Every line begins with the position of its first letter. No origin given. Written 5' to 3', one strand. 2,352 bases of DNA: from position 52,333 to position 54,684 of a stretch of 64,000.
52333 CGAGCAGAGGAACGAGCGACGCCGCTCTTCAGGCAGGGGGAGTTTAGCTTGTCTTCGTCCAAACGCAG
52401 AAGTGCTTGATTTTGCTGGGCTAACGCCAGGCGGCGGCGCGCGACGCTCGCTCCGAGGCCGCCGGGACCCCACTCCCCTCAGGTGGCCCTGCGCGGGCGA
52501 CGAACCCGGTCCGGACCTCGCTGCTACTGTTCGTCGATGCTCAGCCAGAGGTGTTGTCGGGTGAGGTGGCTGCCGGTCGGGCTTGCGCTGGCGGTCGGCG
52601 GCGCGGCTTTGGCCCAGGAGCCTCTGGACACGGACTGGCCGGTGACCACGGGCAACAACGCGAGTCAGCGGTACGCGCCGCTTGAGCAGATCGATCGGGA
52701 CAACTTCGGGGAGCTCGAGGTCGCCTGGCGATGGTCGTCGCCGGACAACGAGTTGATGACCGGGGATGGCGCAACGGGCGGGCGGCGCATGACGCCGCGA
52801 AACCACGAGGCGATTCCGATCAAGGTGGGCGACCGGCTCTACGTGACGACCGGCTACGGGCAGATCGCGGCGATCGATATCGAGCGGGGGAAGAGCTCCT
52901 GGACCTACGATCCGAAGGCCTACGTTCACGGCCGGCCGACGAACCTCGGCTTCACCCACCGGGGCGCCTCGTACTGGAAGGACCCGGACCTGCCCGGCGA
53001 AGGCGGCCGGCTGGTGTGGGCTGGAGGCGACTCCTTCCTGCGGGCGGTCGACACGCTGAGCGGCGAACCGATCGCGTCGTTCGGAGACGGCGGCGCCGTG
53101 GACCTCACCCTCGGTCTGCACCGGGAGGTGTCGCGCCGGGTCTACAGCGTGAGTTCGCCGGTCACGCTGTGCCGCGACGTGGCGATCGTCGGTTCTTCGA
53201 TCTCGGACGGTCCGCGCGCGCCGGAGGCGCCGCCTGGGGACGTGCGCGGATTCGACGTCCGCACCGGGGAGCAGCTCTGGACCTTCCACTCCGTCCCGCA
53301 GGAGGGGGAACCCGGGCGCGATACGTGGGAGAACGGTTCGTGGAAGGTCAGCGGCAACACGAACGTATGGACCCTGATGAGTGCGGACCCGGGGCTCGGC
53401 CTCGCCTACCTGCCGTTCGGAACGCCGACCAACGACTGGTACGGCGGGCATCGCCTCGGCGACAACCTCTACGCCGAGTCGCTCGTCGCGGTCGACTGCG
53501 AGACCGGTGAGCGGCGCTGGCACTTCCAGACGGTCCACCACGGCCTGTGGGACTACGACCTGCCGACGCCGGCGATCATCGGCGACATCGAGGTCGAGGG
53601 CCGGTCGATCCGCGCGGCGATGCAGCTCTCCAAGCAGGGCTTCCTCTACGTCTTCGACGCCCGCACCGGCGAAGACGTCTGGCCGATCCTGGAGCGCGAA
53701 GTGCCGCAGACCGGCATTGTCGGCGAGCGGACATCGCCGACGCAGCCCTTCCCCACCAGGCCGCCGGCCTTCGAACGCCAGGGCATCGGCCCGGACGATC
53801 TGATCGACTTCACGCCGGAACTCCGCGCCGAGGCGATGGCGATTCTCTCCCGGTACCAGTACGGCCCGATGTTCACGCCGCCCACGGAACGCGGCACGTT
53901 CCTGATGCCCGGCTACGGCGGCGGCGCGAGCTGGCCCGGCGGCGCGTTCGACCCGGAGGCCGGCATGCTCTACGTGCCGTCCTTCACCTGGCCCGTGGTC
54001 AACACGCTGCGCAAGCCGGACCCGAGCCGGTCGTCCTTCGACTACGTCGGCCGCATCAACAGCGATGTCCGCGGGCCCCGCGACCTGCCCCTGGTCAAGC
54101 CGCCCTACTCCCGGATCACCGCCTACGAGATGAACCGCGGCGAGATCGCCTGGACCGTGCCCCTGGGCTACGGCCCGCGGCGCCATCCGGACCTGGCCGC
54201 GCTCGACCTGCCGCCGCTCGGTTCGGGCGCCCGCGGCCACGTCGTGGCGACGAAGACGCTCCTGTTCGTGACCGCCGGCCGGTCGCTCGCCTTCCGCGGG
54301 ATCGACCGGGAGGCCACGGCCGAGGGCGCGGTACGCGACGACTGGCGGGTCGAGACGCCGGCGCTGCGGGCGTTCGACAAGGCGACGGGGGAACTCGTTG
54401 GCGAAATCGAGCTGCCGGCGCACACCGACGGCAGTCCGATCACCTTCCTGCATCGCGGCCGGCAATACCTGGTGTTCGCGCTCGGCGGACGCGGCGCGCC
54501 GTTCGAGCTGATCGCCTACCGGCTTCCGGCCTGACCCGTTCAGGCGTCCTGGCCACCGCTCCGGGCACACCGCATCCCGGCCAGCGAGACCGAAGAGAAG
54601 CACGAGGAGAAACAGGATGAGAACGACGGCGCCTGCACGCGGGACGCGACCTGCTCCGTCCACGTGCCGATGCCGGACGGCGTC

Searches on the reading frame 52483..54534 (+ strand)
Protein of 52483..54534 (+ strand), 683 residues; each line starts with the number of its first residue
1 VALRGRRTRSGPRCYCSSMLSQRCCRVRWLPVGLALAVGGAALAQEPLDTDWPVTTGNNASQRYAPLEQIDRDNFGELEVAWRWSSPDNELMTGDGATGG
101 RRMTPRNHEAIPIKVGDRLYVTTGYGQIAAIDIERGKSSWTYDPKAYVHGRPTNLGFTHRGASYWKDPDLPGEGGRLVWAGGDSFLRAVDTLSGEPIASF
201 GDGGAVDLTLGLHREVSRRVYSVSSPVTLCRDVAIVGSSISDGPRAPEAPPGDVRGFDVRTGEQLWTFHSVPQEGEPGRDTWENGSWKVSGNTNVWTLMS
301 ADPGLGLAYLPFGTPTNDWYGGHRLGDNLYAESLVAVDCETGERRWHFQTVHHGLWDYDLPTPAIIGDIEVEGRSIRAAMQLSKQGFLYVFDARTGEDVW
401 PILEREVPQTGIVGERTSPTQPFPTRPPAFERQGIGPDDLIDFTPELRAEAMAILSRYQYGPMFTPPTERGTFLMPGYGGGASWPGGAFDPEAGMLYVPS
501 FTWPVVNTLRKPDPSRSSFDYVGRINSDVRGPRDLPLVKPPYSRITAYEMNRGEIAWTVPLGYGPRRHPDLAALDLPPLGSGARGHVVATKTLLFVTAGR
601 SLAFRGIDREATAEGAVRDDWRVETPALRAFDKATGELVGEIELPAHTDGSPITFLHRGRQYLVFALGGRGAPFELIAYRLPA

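Call 6: search_protein_families(library=pfam, proteins=[window:52483-54534:+], max_evalue=0.01)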
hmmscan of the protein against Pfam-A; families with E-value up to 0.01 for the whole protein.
window:52483-54534:+ (683 aa): 2 families
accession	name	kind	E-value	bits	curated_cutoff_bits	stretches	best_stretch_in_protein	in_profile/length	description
PF01011.28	PQQ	-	6.1e-176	587.1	26.7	1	52-662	1-594/595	Glucose/ethanol/alcohol dehydrogenase, beta-propeller domain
PF13360.13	PQQ_2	-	1.6e-14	54.5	27.6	2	107-267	25-143/233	Outer membrane protein assembly factor BamB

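Call 14: find_encoding_contigs(protein=window:52483-54534:+, flank=10000, max_places=4)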
Protein window:52483-54534:+ (683 aa): no gene with exactly this product is on record in the collection.

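Call 27: find_homologous_proteins(query=window:52483-54534:+, max_evalue=1e-100)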
Query window:52483-54534:+ (683 aa): 7871 proteins with E <= 1e-100 among 8000 candidates; the best 120 are listed.
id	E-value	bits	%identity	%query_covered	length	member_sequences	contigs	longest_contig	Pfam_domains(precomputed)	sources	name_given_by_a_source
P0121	0.0e+0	1419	92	96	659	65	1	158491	PF01011.29,PF13360.14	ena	-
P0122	0.0e+0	1400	92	95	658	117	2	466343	PF01011.29,PF13360.14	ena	-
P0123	0.0e+0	1318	87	94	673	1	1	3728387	PF01011.29,PF13360.14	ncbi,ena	-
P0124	0.0e+0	1207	79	97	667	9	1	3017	PF01011.29,PF13360.14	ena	-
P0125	0.0e+0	1196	77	97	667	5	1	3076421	PF01011.29,PF13360.14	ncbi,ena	-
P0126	0.0e+0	1061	69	93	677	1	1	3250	PF01011.29,PF13360.14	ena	-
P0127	0.0e+0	1056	69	96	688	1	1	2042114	PF01011.29,PF13360.14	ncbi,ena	-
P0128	0.0e+0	1042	67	96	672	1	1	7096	PF01011.29,PF13360.14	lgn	-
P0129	0.0e+0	1037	71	92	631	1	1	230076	PF01011.29,PF13360.14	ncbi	-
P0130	0.0e+0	1030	69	93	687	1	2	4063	PF01011.29,PF13360.14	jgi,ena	jgi:quinoprotein glucose dehydrogenase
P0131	5.6e-297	1005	67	98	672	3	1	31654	PF01011.29,PF13360.14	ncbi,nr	ncbi:MAG TPA: pyrroloquinoline quinone-dependent dehydrogenase [Thermoanaerobaculia bacterium]|nr:py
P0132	2.2e-292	990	68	95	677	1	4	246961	PF01011.29,PF13360.14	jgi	jgi:quinoprotein glucose dehydrogenase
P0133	2.5e-289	980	66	93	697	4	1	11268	PF01011.29,PF13360.14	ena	-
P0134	3.1e-289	980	65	96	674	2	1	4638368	PF01011.29,PF13360.14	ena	-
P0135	4.8e-287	972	64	96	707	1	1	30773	PF01011.29,PF13360.14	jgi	jgi:quinoprotein glucose dehydrogenase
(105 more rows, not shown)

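Call 28: list_cluster_members(proteins=[P0121, P0122])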
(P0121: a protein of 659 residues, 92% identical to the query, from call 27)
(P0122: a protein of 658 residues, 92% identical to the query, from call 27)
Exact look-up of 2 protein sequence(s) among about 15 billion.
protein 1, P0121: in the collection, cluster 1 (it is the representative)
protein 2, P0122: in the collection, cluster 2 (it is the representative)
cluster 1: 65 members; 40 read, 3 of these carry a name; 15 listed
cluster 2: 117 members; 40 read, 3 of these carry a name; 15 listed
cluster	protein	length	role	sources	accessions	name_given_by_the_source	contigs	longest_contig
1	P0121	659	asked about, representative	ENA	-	-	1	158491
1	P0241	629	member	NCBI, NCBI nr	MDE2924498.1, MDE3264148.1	MAG: PQQ-binding-like beta-propeller repeat protein [Acidobacteriota bacterium] | PQQ-binding-like beta-propeller repeat protein [Acidobacteriota bacterium]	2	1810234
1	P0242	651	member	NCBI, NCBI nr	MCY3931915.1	MAG: PQQ-binding-like beta-propeller repeat protein [Acidobacteria bacterium] | PQQ-binding-like beta-propeller repeat protein [Acidobacteriota bacterium]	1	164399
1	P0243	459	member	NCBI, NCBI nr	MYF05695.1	MAG: PQQ-binding-like beta-propeller repeat protein, partial [Holophagales bacterium] | PQQ-binding-like beta-propeller repeat protein [Holophagales bacterium]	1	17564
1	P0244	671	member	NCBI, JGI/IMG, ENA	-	-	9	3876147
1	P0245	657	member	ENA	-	-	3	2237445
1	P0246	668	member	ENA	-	-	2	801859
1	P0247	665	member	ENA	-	-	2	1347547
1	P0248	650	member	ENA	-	-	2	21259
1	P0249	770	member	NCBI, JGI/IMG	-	-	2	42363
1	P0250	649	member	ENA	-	-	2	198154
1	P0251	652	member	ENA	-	-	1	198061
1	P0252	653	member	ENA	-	-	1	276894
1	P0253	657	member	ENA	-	-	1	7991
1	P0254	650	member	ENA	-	-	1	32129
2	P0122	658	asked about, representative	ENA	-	-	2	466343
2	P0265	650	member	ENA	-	-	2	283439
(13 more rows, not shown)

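Call 30: find_encoding_contigs(protein=P0254, flank=6000, max_places=5)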
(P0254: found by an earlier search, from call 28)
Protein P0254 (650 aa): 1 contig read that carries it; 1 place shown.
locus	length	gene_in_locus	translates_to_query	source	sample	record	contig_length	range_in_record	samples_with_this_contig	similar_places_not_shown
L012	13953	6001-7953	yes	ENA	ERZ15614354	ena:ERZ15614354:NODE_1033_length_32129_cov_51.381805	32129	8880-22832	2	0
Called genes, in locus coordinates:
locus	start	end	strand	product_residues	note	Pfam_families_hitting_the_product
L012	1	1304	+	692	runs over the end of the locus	PF13519:VWA_2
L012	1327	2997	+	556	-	PF13519:VWA_2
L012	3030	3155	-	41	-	-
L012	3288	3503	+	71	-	-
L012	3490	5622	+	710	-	PF00378:ECH_1, PF16113:ECH_2, PF02737:3HCDH_N, PF00725:3HCDH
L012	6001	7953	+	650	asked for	PF01011:PQQ, PF13360:PQQ_2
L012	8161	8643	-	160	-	PF08808:RES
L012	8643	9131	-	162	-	PF09722:Xre_MbcA_ParS_C (weak)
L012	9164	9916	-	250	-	PF17837:4PPT_N, PF01648:ACPS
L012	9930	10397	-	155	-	PF04134:DCC1-like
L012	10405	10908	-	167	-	PF13899:Thioredoxin_7, PF13098:Thioredoxin_2, PF00085:Thioredoxin (weak)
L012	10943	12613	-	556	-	PF13167:GTP-bdg_N, PF16360:GTP-bdg_M, PF01926:MMR_HSR1, PF02421:FeoB_N (weak)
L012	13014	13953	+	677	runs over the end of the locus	PF10150:RNase_E_G, PF20833:RNase_E_G_Thio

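Call 31: find_encoding_contigs(protein=P0265, flank=6000, max_places=5)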
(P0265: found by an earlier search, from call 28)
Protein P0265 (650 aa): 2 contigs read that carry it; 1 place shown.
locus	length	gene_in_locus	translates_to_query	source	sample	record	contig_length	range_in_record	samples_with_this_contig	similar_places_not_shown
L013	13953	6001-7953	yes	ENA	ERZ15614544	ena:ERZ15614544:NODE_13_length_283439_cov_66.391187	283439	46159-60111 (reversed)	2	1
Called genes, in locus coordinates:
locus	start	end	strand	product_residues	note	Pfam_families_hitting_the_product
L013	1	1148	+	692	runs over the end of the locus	PF13519:VWA_2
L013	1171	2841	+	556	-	PF13519:VWA_2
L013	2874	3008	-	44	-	-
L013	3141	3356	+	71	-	-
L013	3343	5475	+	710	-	PF00378:ECH_1, PF16113:ECH_2, PF02737:3HCDH_N, PF00725:3HCDH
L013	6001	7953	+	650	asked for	PF01011:PQQ, PF13360:PQQ_2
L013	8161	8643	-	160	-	PF08808:RES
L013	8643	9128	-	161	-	PF09722:Xre_MbcA_ParS_C (weak)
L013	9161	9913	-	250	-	PF17837:4PPT_N, PF01648:ACPS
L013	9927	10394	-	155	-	PF04134:DCC1-like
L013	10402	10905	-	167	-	PF13899:Thioredoxin_7, PF13098:Thioredoxin_2, PF00085:Thioredoxin (weak)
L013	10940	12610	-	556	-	PF13167:GTP-bdg_N, PF16360:GTP-bdg_M, PF01926:MMR_HSR1, PF02421:FeoB_N (weak)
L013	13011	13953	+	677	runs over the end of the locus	PF10150:RNase_E_G, PF20833:RNase_E_G_Thio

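Call 32: find_encoding_contigs(protein=P0248, flank=6000, max_places=5)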
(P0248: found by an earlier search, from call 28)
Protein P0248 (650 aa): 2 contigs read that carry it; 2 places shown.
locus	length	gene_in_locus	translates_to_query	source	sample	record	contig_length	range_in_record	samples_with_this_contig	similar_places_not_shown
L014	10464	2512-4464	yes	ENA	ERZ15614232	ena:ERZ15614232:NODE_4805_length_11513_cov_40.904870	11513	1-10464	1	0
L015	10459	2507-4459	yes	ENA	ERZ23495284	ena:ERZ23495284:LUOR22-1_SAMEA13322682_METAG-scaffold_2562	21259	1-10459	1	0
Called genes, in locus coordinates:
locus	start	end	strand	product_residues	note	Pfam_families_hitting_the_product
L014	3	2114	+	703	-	?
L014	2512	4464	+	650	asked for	PF01011:PQQ, PF13360:PQQ_2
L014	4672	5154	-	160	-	PF08808:RES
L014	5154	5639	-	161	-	PF09722:Xre_MbcA_ParS_C (weak)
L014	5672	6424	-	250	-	PF17837:4PPT_N, PF01648:ACPS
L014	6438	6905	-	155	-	PF04134:DCC1-like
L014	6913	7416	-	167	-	PF13899:Thioredoxin_7, PF13098:Thioredoxin_2, PF00085:Thioredoxin (weak)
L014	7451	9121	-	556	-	PF13167:GTP-bdg_N, PF16360:GTP-bdg_M, PF01926:MMR_HSR1, PF02421:FeoB_N (weak)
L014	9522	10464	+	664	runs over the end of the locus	?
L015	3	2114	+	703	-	?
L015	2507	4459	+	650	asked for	PF01011:PQQ, PF13360:PQQ_2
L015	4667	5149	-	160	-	PF08808:RES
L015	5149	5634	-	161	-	PF09722:Xre_MbcA_ParS_C (weak)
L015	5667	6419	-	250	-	PF17837:4PPT_N, PF01648:ACPS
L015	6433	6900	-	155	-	PF04134:DCC1-like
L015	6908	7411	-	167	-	PF13899:Thioredoxin_7, PF13098:Thioredoxin_2, PF00085:Thioredoxin (weak)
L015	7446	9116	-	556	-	PF13167:GTP-bdg_N, PF16360:GTP-bdg_M, PF01926:MMR_HSR1, PF02421:FeoB_N (weak)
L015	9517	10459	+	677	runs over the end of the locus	PF10150:RNase_E_G, PF20833:RNase_E_G_Thio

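Call 44: find_encoding_contigs(protein=window:52537-54534:+, flank=6000, max_places=10)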
Protein window:52537-54534:+ (665 aa): no gene with exactly this product is on record in the collection.
